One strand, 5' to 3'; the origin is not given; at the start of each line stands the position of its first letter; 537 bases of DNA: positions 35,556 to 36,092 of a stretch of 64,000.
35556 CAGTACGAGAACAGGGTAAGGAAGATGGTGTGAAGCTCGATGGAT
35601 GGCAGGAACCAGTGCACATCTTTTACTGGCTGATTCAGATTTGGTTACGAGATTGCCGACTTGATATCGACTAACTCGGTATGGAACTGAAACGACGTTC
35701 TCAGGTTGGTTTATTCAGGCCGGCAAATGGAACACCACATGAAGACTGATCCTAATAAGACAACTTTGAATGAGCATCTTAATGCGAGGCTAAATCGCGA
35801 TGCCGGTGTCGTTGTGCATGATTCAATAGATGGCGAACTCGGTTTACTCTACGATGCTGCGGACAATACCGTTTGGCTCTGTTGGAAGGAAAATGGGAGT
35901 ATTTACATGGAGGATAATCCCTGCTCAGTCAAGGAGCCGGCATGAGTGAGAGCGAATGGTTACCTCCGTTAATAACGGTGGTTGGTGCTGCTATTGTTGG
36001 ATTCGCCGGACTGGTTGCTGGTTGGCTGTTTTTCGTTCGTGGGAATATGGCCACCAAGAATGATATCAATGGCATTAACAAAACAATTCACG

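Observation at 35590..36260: Low-GC patch with two translationally coupled small ORFs ending at a bidirectional terminator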

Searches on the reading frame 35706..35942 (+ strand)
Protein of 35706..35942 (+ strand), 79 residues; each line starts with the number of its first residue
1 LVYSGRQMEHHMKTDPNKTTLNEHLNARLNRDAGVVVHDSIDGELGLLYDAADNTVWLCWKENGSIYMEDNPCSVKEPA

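Call 4: search_protein_families(library=pfam, proteins=[window:35706-35942:+], max_evalue=1)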
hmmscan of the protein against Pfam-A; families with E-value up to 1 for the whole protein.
seq(79 aa): 3 families
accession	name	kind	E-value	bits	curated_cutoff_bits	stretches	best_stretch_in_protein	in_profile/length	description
PF09969.14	DUF2203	-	0.022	15.9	24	1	31-63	70-102/122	Uncharacterized conserved protein (DUF2203)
PF01282.25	Ribosomal_S24e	-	0.095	13.3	24.5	1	9-46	21-58/95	Ribosomal protein S24e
PF17257.7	DUF5323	-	0.15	12.4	25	1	9-20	20-31/62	Family of unknown function (DUF5323)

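Call 8: search_protein_families(library=padloc, proteins=[window:35706-35942:+], max_evalue=1)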
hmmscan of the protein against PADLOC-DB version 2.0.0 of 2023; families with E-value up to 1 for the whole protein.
seq(79 aa): 0 families

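Call 9: search_protein_families(library=phrogs, proteins=[window:35706-35942:+], max_evalue=1)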
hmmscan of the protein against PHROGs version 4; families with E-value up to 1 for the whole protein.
seq(79 aa): 1 family
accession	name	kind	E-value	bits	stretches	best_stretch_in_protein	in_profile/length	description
phrog_18847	-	unknown function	0.35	12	1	29-62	80-113/126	-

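Call 10: search_protein_families(library=ncbifam, proteins=[window:35706-35942:+], max_evalue=1)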
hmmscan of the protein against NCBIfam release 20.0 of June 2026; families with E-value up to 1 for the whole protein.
seq(79 aa): 1 family
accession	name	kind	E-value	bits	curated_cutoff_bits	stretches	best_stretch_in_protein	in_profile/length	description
NF040826.1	lxa_BCAM0308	equivalog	0.084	12.6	100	1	24-61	115-152/153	BCAM0308 family protein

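Call 13: find_homologous_proteins(query=window:35706-35942:+, max_evalue=10)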
Query seq(79 aa) (79 aa): 2 proteins with E <= 10 among 2 candidates.
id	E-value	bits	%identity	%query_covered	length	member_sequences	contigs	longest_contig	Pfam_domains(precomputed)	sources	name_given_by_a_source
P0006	5.1e-34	134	88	86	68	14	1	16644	-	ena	-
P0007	6.3e-34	133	90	86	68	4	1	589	-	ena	-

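Call 40: predict_structure(alignment_id=A3)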
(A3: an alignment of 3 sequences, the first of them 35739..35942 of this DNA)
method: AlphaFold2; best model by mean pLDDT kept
length: 68 residues; sequences in the alignment: 3
mean_pLDDT: 67.8   pTM: 0.51
mean pLDDT of the five models: 67.8, 63.6, 63.3, 63.1, 58.9
residues with pLDDT >= 90: 0; 70-90: 38; 50-70: 21; < 50: 9
segments of 3 or more residues with pLDDT < 50: 1-5, 28-30
pLDDT, mean of each block of 10 residues (from residue 1): 53 66 52 71 81 80 73
secondary structure, 60 per line:
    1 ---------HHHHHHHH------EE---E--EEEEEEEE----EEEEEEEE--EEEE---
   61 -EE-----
elements in order: H10-17 E32-39 E44-51 E54-57

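Call 45: search_protein_representatives(alignment_id=A3)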
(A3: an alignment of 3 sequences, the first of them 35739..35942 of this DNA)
Query: 3 sequences, 68 profile positions. Proteins with E-value up to 0.001 (for the whole library): 16; up to 1e-10: 4; up to 1e-30: 1. The best 16 are listed.
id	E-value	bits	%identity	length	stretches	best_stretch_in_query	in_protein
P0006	6.5e-45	167.2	-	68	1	1-68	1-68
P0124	9.5e-21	89.7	-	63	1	1-62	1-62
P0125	2.4e-11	59.7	-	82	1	1-62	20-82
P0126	2.9e-11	59.3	-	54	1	10-49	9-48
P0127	4.0e-10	55.7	-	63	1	1-60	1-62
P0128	4.4e-10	55.6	-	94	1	3-61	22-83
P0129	6.3e-10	55.1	-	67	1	3-61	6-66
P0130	1.7e-08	50.5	-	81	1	3-63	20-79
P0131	1.3e-07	47.6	-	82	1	1-61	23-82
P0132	1.0e-06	44.8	-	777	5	25-52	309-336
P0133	3.5e-06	43.1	-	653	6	26-52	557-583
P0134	2.9e-05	40.2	-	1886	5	44-57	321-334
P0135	4.9e-05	39.4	-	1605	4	43-63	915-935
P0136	1.5e-04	37.9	-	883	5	14-53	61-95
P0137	4.3e-04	36.4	-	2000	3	8-57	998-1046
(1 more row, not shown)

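Call 48: find_encoding_contigs(protein=P0124, flank=5000, max_places=4)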
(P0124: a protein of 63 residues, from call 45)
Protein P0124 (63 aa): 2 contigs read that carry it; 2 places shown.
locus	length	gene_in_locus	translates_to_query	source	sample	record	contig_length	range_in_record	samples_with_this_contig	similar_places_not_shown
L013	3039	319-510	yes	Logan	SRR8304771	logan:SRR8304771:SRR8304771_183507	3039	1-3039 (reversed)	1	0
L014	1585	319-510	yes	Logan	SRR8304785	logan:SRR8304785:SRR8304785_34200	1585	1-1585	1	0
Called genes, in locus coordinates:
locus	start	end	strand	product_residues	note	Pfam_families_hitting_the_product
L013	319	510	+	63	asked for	-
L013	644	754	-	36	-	-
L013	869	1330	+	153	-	-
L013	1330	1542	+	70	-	PF21748:UPF0150, PF15919:HicB_lk_antitox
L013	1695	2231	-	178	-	-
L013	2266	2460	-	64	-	-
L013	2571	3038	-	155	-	?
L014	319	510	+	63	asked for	-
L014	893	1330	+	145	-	-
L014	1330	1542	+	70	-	PF21748:UPF0150, PF15919:HicB_lk_antitox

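Call 49: find_encoding_contigs(protein=P0129, flank=5000, max_places=4)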
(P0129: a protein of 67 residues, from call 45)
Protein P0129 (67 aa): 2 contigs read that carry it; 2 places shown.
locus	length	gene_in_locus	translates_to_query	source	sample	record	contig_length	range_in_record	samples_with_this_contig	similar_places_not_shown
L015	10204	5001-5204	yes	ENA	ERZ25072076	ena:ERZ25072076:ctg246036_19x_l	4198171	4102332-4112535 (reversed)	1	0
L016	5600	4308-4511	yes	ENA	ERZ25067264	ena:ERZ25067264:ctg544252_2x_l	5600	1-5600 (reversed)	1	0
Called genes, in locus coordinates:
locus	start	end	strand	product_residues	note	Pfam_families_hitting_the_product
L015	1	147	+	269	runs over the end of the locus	-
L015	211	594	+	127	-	-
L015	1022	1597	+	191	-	-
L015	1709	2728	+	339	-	PF12760:Zn_ribbon_IS1595 (weak), PF12762:DDE_Tnp_IS1595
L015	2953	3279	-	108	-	-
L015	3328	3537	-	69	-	-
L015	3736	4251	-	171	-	PF01391:Collagen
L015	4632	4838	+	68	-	-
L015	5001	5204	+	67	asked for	-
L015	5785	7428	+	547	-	PF12836:HHH_3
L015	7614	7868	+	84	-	-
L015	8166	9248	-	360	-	PF02615:Ldh_2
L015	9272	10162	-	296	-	PF00701:DHDPS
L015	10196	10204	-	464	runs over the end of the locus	PF00474:SSF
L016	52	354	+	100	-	-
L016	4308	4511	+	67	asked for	-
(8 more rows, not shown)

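Call 52: fold_search(model_id=the predicted structure, library=pdb)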
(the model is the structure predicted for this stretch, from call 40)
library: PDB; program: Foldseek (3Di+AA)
matches with E <= 10: 567; with E <= 0.001: 0
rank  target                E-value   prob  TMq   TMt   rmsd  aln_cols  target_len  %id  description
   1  6sy0_A                3.1e-01  0.84  0.48  0.26   8.9        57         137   16  Structure of the Plasmodium falciparum SIP2 DNA-binding AP2 tandem repeat in complex with two SPE2 half-sites (released 2020-10-07)
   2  6sy0_B                8.1e-01  0.69  0.48  0.27   6.8        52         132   19  Structure of the Plasmodium falciparum SIP2 DNA-binding AP2 tandem repeat in complex with two SPE2 half-sites (released 2020-10-07)
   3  9uzo_E                8.1e-01  0.09  0.24  0.16   9.8        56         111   14  Cryo-EM Structure of the Vaccinia Virus Entry/Fusion Complex (EFC) Lacking the F9 Subunit (released 2025-12-17)
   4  4chm_B                1.1e+00  0.10  0.27  0.17   9.6        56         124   20  Structure of Inner Membrane Complex (IMC) Sub-compartment Protein 1 (ISP1) from Toxoplasma gondii (released 2014-04-09)
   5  6o09_H                1.5e+00  0.20  0.34  0.12   4.8        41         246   12  Structure of AtPCNA in complex with the PIP motif of ATXR6 (released 2019-03-27)
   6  3g1j_A                1.6e+00  0.25  0.30  0.24   2.2        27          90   18  Structure from the mobile metagenome of Vibrio cholerae. Integron cassette protein VCH_CASS4. (released 2009-02-24)
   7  8c7g_A                1.7e+00  0.30  0.42  0.06   5.2        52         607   15  Drosophila melanogaster Rab7 GEF complex Mon1-Ccz1-Bulli (released 2023-05-17)
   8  8dr4_F                1.8e+00  0.30  0.36  0.12   3.0        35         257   11  Open state of RFC:PCNA bound to a 3' ss/dsDNA junction (DNA2) without NTD (released 2022-08-17)
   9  5t9d_A                1.8e+00  0.15  0.30  0.11   3.9        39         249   13  Structure of PCNA acetylated on K20 (released 2017-04-05)
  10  4azz_A                1.8e+00  0.05  0.22  0.13   8.7        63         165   19  Carbohydrate binding module CBM66 from Bacillus subtilis (released 2012-07-25)
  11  8p9o_A                1.9e+00  0.25  0.37  0.13   3.7        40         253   10  PCNA from Chaetomium thermophilum in complex with PolD3 peptide (released 2023-12-13)
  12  8gjf_A                1.9e+00  0.20  0.36  0.12   4.1        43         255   19  afupcna bound with peptide mimetic (released 2024-01-24)
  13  8x1b                  2.0e+00  0.51  0.46  0.05   1.8        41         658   17  Cryo-EM structure of FpGalactosaminidase from Flavonifractor plautii in apo state (released 2024-11-13)
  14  6gke_A                2.0e+00  0.38  0.45  0.12   3.0        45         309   16  Aleuria aurantia lectin AAL N224Q mutant in complex with Fucalpha1-6GlcNAc (released 2019-06-19)
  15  1iub                  2.0e+00  0.33  0.43  0.12   3.1        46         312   20  Fucose-specific lectin from Aleuria aurantia (Hg-derivative form) (released 2003-09-30)
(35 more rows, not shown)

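Call 54: find_encoding_contigs(protein=P0131, flank=4000, max_places=3)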
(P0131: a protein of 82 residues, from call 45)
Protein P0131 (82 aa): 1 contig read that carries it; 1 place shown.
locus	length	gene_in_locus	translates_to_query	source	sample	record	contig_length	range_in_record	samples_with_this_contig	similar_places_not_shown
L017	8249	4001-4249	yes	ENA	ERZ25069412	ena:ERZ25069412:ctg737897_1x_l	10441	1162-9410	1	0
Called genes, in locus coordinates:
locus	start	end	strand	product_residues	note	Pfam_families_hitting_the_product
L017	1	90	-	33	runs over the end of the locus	-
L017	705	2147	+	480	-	-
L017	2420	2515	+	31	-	-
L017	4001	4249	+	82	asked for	-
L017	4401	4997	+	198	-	PF13588:HSDR_N_2, PF04313:HSDR_N (weak)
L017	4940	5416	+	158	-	-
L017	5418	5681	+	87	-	-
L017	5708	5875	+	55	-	-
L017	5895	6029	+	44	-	-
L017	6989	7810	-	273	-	PF00072:Response_reg, PF00486:Trans_reg_C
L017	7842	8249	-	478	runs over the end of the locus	?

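Call 55: find_encoding_contigs(protein=P0127, flank=4000, max_places=3)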
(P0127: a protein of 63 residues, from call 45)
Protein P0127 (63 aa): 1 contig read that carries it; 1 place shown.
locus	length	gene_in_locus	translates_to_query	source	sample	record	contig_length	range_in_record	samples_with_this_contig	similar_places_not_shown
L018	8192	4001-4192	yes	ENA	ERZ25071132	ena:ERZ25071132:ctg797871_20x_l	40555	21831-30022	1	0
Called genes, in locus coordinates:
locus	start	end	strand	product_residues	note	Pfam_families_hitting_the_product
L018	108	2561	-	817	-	PF02190:LON_substr_bdg, PF00004:AAA, PF07728:AAA_5 (weak), PF22667:Lon_lid, PF05362:Lon_C, PF13541:ChlI (weak)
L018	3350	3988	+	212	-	-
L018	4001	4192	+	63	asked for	-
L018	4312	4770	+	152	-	PF01322:Cytochrom_C_2 (faint)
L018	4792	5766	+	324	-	PF00903:Glyoxalase (weak), PF22677:Ble-like_N (faint)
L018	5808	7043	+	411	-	PF13527:Acetyltransf_9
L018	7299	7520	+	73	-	PF04014:MazE_antitoxin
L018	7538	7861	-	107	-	PF07045:DUF1330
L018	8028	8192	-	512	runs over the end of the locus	PF00144:Beta-lactamase, PF11954:DUF3471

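Call 62: search_solved_structures(query=A6, max_evalue=10)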
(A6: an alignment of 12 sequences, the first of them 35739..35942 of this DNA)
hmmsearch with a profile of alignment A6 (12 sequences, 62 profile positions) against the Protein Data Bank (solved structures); distinct sequences matched with E-value up to 10: 14.
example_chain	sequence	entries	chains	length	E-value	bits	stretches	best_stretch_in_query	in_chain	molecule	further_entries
5mxe_A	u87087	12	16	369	6.3e-05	26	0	25-50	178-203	Photorhabdus asymbiotica lectin PHL | lectin PHL | Photorhabdus asymbitoca lectin PHL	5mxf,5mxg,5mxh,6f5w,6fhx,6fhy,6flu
6rfz_A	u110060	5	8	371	0.00048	23.2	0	25-50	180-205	lectin PLL2 from Photorhabdus laumondii | Photorhabdus luminescens subsp. laumondii TTO1 complete genome segment 3/17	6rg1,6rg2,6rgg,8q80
5c9l_A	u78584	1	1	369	0.00071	22.6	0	25-50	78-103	PLL lectin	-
5c9o_A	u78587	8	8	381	0.0015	21.6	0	25-50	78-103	PLL lectin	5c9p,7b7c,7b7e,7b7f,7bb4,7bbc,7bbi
8q7u_A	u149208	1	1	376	0.0025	20.9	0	32-50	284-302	Photorhabdus luminescens subsp. laumondii TTO1 complete genome segment 3/17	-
8q83_A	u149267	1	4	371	0.0028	20.7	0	25-50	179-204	Photorhabdus luminescens subsp. laumondii TTO1 complete genome segment 3/17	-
6t96_A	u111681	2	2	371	0.0046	20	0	25-51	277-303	Lectin PLL3 | Photorhabdus luminescens subsp. laumondii TTO1 complete genome segment 3/17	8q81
7af2_AAA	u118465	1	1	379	0.17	15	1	42-59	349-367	Sialidase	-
3sil_A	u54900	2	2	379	0.27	14.4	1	42-59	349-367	SIALIDASE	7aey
6trg_XXX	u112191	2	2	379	0.27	14.4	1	42-59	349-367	Sialidase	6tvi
1dil_A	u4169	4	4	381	0.27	14.3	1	42-59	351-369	SIALIDASE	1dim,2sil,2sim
7y22_M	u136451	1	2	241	1.3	12.2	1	16-44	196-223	phage tail tubular protein A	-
9s7y_A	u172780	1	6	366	1.8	11.7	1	8-37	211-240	60 kDa lysophospholipase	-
9s7z_A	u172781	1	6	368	1.8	11.7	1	8-37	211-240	60 kDa lysophospholipase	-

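Call 64: search_solved_structures(query=A6, max_evalue=0.001, show_alignments=1)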
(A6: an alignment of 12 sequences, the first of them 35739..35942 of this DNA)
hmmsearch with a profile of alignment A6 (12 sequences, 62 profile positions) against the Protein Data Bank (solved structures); distinct sequences matched with E-value up to 0.001: 3.
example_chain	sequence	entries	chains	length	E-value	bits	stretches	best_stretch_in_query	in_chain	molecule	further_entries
5mxe_A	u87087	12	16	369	6.3e-05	26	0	25-50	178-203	Photorhabdus asymbiotica lectin PHL | lectin PHL | Photorhabdus asymbitoca lectin PHL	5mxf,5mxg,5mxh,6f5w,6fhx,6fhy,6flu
6rfz_A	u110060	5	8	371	0.00048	23.2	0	25-50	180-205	lectin PLL2 from Photorhabdus laumondii | Photorhabdus luminescens subsp. laumondii TTO1 complete genome segment 3/17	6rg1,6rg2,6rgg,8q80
5c9l_A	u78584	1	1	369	0.00071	22.6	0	25-50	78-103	PLL lectin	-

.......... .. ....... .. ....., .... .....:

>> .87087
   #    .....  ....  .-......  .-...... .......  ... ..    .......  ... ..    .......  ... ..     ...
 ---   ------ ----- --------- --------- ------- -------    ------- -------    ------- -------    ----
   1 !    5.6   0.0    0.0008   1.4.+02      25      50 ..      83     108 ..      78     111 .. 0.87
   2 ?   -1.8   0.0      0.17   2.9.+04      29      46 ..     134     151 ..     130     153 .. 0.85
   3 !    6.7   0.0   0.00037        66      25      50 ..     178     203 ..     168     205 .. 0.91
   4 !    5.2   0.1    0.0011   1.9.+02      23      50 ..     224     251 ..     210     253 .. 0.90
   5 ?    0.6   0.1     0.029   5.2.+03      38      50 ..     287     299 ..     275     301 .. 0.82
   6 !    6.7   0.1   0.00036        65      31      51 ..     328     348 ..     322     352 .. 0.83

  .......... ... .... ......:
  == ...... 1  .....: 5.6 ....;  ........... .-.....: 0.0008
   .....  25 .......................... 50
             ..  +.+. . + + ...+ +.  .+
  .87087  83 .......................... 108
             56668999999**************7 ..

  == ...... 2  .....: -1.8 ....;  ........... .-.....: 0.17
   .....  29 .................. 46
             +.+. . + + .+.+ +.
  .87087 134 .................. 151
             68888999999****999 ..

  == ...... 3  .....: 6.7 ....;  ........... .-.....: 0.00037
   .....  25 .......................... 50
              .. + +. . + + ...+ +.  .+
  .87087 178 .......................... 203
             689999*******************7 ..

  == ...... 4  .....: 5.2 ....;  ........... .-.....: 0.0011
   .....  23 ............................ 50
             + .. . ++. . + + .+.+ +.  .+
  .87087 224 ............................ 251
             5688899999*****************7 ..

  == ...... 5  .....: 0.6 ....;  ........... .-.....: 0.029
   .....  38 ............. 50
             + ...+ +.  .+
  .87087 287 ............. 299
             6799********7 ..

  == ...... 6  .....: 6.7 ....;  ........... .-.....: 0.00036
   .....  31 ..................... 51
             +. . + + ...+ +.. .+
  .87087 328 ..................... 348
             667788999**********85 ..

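Call 68: search_dna_similar(query=window:35739-35942:+, collection=phages, mode=protein, max_evalue=1)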
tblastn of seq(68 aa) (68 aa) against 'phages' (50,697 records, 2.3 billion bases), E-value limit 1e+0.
Records with a match: 1; places in all: 1; records where one place covers at least 80% of the query: 0.
Best place of each record, by identity: <60% 1.
By first word of the organism name: Sigmofec 1.
By host as written in the record: - 1.
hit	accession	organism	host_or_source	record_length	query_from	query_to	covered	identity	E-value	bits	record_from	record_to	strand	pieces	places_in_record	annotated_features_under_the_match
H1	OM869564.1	Sigmofec virus UA08Rod_4687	Sigmodon arizonae feces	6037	10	58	72%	40.4%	1e-2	37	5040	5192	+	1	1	replication initiator protein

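Call 69: search_dna_similar(query=window:35739-35942:+, collection=plasmids, mode=protein, max_evalue=1)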
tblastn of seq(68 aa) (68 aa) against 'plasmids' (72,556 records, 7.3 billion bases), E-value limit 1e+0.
No match.

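Call 70: predict_structure(alignment_id=A6)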
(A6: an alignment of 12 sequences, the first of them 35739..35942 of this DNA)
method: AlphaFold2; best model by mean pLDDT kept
length: 68 residues; sequences in the alignment: 12
mean_pLDDT: 83.1   pTM: 0.65
mean pLDDT of the five models: 83.1, 82.7, 79.4, 70.4, 62.6
residues with pLDDT >= 90: 33; 70-90: 25; 50-70: 1; < 50: 9
segments of 3 or more residues with pLDDT < 50: 60-68
pLDDT, mean of each block of 10 residues (from residue 1): 85 92 92 90 90 80 45
secondary structure, 60 per line:
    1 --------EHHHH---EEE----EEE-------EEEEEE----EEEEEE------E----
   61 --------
elements in order: H10-13 E17-19 E24-26 E34-39 E44-49

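Call 72: search_protein_families(library=pfam, alignment_id=A6, max_evalue=1)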
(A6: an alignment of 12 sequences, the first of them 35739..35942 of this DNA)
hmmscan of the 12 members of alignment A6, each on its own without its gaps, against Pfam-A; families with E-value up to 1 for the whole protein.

A. member 1, window:35739-35942:+ (68 aa): 1 family
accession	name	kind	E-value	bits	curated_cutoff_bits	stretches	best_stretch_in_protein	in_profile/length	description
PF09969.14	DUF2203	-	0.03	15.5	24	1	21-52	71-102/122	Uncharacterized conserved protein (DUF2203)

B. families by the number of members that match (of 12 scanned): 3 families
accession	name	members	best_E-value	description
PF09969.14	DUF2203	3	0.012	Uncharacterized conserved protein (DUF2203)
PF04683.19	Rpn13_ADRM1_Pru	2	0.065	Proteasome complex subunit Rpn13, Pru domain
PF21269.3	TreT_GT1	1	0.016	Trehalose synthase, N-terminal domain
